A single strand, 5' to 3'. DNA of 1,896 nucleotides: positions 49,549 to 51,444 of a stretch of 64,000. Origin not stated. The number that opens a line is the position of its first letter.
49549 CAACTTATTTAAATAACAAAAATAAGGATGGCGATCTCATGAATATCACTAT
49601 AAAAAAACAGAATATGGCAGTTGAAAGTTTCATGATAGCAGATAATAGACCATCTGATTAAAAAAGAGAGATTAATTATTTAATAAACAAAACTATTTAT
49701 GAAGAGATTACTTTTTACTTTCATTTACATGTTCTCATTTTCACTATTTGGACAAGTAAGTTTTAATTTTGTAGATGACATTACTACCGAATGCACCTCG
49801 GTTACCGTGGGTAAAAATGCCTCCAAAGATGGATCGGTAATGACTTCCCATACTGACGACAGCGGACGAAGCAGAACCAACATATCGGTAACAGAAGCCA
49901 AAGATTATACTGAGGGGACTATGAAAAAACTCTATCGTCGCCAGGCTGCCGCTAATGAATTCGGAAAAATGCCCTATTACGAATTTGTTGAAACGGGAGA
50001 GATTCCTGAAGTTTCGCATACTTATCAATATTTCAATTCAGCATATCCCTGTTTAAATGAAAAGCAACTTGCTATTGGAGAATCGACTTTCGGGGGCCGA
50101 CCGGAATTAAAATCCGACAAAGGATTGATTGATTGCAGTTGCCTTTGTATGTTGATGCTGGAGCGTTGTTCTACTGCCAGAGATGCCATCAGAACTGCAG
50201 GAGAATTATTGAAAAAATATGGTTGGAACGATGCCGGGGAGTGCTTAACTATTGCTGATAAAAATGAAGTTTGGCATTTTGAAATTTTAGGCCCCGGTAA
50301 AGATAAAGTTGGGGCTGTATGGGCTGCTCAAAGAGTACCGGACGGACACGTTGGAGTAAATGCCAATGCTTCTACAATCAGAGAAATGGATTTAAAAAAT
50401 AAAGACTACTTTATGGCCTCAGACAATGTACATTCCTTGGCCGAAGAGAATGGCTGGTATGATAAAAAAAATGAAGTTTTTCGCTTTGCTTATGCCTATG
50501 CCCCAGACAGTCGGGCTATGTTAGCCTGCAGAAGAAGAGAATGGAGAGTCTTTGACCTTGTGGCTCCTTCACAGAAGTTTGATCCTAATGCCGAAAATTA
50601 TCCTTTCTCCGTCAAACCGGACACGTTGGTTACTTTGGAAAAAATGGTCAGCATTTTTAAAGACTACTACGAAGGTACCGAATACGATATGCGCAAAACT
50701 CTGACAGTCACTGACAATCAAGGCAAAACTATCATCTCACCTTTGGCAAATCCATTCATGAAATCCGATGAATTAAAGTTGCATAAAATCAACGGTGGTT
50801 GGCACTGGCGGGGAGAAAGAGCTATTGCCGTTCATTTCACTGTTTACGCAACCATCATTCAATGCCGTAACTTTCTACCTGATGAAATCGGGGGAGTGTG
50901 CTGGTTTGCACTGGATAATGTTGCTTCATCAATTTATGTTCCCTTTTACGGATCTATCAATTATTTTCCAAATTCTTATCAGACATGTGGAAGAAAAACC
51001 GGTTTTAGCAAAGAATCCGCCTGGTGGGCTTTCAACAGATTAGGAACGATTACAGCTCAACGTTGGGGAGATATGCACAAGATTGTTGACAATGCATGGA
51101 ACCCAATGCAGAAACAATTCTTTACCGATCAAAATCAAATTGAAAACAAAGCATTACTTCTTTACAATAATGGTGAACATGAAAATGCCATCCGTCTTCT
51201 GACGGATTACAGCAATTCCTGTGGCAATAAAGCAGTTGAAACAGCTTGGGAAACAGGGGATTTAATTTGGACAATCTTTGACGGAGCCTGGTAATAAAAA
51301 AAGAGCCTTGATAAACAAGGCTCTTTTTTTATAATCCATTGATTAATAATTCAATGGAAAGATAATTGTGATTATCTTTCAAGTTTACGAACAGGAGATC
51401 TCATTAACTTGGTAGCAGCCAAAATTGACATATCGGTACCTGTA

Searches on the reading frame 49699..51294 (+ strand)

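Call 61: search_protein_families(library=pfam, proteins=[window:49699-51294:+], max_evalue=0.00001)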
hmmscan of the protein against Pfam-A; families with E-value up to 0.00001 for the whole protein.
window:49699-51294:+ (531 aa): 1 family
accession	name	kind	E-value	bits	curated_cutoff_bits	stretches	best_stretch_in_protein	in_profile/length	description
PF03577.20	Peptidase_C69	-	3.5e-69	234.2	23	1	32-467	2-400/402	Peptidase family C69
